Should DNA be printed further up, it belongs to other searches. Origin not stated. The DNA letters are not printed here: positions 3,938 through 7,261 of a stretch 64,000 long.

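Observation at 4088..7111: Two complete PilB/GspE secretion ATPase modules fused in one 1007-aa polypeptide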

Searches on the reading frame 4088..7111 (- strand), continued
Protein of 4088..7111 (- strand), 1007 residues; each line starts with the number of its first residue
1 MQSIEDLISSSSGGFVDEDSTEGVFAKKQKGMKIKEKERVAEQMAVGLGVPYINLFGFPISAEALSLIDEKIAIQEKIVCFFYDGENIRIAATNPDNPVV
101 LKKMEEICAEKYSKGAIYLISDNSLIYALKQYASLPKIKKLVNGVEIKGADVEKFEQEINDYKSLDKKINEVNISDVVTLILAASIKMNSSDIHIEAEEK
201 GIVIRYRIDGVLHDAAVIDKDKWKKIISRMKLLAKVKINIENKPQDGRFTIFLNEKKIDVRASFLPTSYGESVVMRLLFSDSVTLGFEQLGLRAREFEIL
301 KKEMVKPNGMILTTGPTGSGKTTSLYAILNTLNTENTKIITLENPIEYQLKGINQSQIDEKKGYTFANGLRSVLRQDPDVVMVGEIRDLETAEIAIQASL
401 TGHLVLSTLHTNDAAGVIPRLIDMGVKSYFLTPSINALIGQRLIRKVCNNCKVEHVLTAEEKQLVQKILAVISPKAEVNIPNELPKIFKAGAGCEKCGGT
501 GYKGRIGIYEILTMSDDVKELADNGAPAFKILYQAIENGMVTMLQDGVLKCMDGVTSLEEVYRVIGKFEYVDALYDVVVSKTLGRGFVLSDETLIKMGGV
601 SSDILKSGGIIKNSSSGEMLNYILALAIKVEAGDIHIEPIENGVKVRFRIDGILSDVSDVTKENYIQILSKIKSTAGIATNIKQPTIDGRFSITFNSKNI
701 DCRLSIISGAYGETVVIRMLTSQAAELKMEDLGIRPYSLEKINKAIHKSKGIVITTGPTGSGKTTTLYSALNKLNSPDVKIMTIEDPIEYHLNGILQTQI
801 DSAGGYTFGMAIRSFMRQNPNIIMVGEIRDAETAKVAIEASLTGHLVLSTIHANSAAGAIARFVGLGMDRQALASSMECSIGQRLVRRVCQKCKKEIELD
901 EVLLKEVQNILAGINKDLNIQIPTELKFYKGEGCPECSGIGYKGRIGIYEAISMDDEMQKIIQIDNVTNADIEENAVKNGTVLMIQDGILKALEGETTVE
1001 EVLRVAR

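Call 59: find_encoding_contigs(protein=P0165, flank=8000, max_places=1)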
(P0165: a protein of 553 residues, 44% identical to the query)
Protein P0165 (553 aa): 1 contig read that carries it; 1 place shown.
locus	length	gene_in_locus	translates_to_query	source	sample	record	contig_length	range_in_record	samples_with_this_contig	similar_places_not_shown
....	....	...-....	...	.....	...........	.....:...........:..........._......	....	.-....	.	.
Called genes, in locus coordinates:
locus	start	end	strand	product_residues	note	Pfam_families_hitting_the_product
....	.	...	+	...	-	?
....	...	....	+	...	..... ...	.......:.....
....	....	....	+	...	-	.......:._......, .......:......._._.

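Call 62: predict_structure(alignment_id=A1)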
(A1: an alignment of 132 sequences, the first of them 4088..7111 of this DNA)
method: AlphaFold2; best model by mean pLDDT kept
length: 1007 residues; sequences in the alignment: 132
mean_pLDDT: 88.9   pTM: 0.55
mean pLDDT of the five models: 88.9, 86.8, 86.2, 86.1, 84.8
residues with pLDDT >= 90: 625; 70-90: 328; 50-70: 45; < 50: 9
segments of 3 or more residues with pLDDT < 50: 1-4, 582-584
pLDDT, mean of each block of 10 residues (from residue 1): 48 60 75 84 90 90 89 93 92 92 92 93 92 73 64 74 82 82 87 92 92 90 89 89 90 82 92 90 75 92 95 92 92 93 88 91 94 96 96 97 96 94 94 95 96 93 87 83 89 90 94 94 92 92 96 96 86 70 68 79 73 83 91 93 92 89 83 82 85 87 91 93 77 94 95 94 93 94 91 90 90 96 96 97 97 94 95 96 95 95 94 91 93 87 94 94 92 93 96 96 91
secondary structure, 60 per line:
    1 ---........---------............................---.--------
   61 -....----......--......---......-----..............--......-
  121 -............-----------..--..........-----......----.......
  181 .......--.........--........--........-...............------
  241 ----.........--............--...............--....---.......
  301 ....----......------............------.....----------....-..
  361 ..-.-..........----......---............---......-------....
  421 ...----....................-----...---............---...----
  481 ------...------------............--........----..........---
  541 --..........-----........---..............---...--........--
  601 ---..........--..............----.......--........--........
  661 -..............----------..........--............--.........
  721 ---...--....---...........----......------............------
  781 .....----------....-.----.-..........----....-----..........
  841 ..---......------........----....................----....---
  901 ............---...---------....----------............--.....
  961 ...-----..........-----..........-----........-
elements in order (helices of 4 or more, strands of 3 or more residues): H4-11 H21-48 H62-65 H70-75 E78-83 E87-92 H98-111 E114-119 H122-133 H149-158 H164-169 H174-187 E190-198 E201-208 E211-218 H220-234 E245-253 E256-267 E270-279 H280-284 H287-290 H294-304 E309-314 H321-332 E339-343 E354-357 H366-375 E380-385 H389-400 E404-409 H417-423 H428-434 E435-447 E453-455 H459-470 E487-489 E502-513 H516-523 H528-537 H543-552 H558-565 H569-582 E586-588 H591-598 H604-613 H616-629 E634-640 E643-650 E653-660 H662-675 E686-695 E698-709 E712-720 H729-732 H736-746 E751-756 H763-774 E781-785 E796-799 H808-817 E822-825 H831-842 E846-851 H858-865 H870-876 E877-889 E894-897 H901-912 E928-931 E942-953 H956-963 H969-978 H984-993 H999-1006

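Call 65: fold_search(model_id=the predicted structure, library=pdb)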
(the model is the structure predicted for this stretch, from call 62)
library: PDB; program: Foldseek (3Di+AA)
matches with E <= 10: 1780; with E <= 0.001: 319
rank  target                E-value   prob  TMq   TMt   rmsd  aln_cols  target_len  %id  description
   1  5tsh_E                4.8e-46  1.00  0.36  0.90   2.9       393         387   45  PilB from Geobacter metallireducens bound to AMP-PNP (released 2017-05-17)
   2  5zfr_B                1.0e-44  1.00  0.35  0.86   3.1       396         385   45  Crystal structure of PilB, an extension ATPase motor of Type IV pilus, from Geobacter sulfurreducens (released 2018-09-19)
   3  5tsh_C                1.9e-44  1.00  0.36  0.93   2.7       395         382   45  PilB from Geobacter metallireducens bound to AMP-PNP (released 2017-05-17)
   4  4pht_B                3.8e-44  1.00  0.26  0.58  25.4       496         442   37  ATPase GspE in complex with the cytoplasmic domain of GspL from the Vibrio vulnificus type II Secretion system (released 2014-11-26)
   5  4pht_A                4.5e-44  1.00  0.26  0.58  25.5       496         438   37  ATPase GspE in complex with the cytoplasmic domain of GspL from the Vibrio vulnificus type II Secretion system (released 2014-11-26)
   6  4pht_C                4.7e-44  1.00  0.26  0.58  25.4       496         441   37  ATPase GspE in complex with the cytoplasmic domain of GspL from the Vibrio vulnificus type II Secretion system (released 2014-11-26)
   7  5zfr_A                6.9e-44  1.00  0.36  0.92   2.3       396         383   45  Crystal structure of PilB, an extension ATPase motor of Type IV pilus, from Geobacter sulfurreducens (released 2018-09-19)
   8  5tsh_D                6.9e-44  1.00  0.32  0.77   5.6       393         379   45  PilB from Geobacter metallireducens bound to AMP-PNP (released 2017-05-17)
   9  5zfr_C                7.3e-44  1.00  0.32  0.77   5.4       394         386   45  Crystal structure of PilB, an extension ATPase motor of Type IV pilus, from Geobacter sulfurreducens (released 2018-09-19)
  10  5tsg_B                1.4e-43  1.00  0.36  0.93   2.1       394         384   45  PilB from Geobacter metallireducens bound to ADP (released 2017-05-17)
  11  5tsh_F                1.8e-43  1.00  0.35  0.91   2.9       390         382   45  PilB from Geobacter metallireducens bound to AMP-PNP (released 2017-05-17)
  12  5tsh_A                2.1e-43  1.00  0.35  0.92   2.8       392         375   45  PilB from Geobacter metallireducens bound to AMP-PNP (released 2017-05-17)
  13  5tsh_B                5.4e-43  1.00  0.31  0.77   5.6       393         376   45  PilB from Geobacter metallireducens bound to AMP-PNP (released 2017-05-17)
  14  5oiu_B                6.3e-43  1.00  0.36  0.93   2.4       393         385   40  Crystal structure of PilF type IV pilus assembly ATPase from Thermus thermophilus (released 2018-08-08)
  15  6olj_A                8.7e-43  1.00  0.36  0.92   2.5       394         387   45  CryoEM structure of PilB from Geobacter metallireducens: C2ccocco conformation (released 2019-11-20)
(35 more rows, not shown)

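Call 76: find_encoding_contigs(protein=P0078, flank=7000, max_places=1)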
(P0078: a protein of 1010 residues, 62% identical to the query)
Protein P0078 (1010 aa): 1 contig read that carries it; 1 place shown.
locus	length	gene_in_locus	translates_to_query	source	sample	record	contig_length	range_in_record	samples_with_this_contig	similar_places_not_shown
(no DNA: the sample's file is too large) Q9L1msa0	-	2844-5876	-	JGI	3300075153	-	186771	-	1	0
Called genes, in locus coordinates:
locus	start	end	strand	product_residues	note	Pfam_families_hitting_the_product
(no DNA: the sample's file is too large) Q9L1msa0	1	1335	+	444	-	?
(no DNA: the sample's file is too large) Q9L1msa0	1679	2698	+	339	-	-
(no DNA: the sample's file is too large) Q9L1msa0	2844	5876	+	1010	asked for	PF05157:MshEN (weak), PF00437:T2SSE, PF13662:Toprim_4 (faint), PF13173:AAA_14 (faint), PF13401:AAA_22 (faint), PF20720:nSTAND3 (faint), PF25199:nSTAND_NTPase5 (faint), PF00437:T2SSE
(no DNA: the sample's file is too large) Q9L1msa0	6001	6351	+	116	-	-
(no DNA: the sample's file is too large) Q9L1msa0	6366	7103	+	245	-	-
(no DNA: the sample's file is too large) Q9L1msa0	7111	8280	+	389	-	PF13180:PDZ_2, PF17820:PDZ_6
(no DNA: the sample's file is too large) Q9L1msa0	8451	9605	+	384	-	PF00162:PGK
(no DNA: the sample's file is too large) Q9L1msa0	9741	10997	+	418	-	PF03952:Enolase_N, PF00113:Enolase_C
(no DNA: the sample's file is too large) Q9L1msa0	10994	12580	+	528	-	PF01676:Metalloenzyme, PF06415:iPGM_N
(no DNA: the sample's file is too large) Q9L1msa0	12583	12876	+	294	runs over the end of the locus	PF01676:Metalloenzyme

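Call 77: find_encoding_contigs(protein=P0088, flank=7000, max_places=1)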
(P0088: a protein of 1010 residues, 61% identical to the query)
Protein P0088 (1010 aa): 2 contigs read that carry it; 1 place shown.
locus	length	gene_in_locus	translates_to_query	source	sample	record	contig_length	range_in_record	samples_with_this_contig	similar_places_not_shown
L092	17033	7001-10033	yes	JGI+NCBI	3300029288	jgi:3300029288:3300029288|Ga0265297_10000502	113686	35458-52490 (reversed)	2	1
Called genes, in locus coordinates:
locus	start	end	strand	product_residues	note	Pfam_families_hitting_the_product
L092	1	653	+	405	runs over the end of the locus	PF00575:S1 (weak), PF23459:S1_RRP5 (faint), PF00575:S1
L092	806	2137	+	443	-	-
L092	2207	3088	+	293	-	-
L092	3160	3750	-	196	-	PF01066:CDP-OH_P_transf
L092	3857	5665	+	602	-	PF06480:FtsH_ext, PF00004:AAA, PF07728:AAA_5 (weak), PF17862:AAA_lid_3, PF01434:Peptidase_M41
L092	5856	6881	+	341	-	-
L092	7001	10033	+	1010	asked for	PF01935:DUF87 (faint), PF04851:ResIII (faint), PF00004:AAA (faint), PF00437:T2SSE, PF00005:ABC_tran (faint), PF02492:cobW (faint), PF12775:AAA_7 (faint), PF00437:T2SSE, +6 more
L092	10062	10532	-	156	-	PF02367:TsaE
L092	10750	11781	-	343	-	PF00814:TsaD, PF22521:HypF_C_2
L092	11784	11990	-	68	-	PF00037:Fer4 (weak), PF12837:Fer4_6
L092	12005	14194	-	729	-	-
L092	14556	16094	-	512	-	PF00112:Peptidase_C1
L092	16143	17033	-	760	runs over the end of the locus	-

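Call 78: find_encoding_contigs(protein=P0121, flank=7000, max_places=1)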
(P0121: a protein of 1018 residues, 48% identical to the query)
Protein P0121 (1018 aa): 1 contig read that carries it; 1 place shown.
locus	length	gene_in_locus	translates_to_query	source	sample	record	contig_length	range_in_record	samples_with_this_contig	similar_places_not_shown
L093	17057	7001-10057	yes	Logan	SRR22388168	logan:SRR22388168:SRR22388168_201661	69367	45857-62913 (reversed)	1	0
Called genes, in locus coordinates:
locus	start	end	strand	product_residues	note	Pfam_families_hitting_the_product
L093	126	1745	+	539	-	-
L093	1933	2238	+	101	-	-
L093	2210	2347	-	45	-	-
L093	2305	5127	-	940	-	PF02739:5_3_exonuc_N, PF01367:5_3_exonuc, PF12826:HHH_2 (weak), PF14520:HHH_5 (weak), PF01612:DNA_pol_A_exo1, PF22619:DNA_polI_exo1, PF00476:DNA_pol_A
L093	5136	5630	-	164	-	PF02367:TsaE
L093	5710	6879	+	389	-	PF01368:DHH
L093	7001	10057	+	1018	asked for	PF13604:AAA_30 (faint), PF05157:MshEN, PF13401:AAA_22 (faint), PF01637:ATPase_2 (faint), PF04851:ResIII (faint), PF14532:Sigma54_activ_2 (faint), PF00437:T2SSE, PF00437:T2SSE, +9 more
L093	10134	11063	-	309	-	-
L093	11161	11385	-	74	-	-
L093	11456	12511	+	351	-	PF05496:RuvB_N, PF00004:AAA, PF07728:AAA_5, PF17864:AAA_lid_4, PF05491:WHD_RuvB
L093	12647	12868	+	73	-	-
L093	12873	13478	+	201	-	-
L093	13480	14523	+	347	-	PF02547:Queuosine_synth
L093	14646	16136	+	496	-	PF00932:LTD, PF18942:DUF5689 (faint), PF04076:BOF (weak), PF01336:tRNA_anti-codon (faint)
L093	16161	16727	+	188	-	-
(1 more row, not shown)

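Call 82: search_protein_families(library=pfam, proteins=[L092:5856-6881:+, L089:6673-7986:+], max_evalue=1)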
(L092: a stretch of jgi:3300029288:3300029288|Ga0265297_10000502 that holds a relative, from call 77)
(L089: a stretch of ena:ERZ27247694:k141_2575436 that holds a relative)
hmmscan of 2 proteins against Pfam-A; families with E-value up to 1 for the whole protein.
L092:5856-6881:+ (341 aa): 0 families

L089:6673-7986:+ (437 aa): 1 family
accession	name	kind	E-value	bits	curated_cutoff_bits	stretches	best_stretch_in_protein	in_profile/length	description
PF24400.1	DUF7544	-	6.9e-05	22.7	27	1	89-314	67-299/302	Family of unknown function (DUF7544)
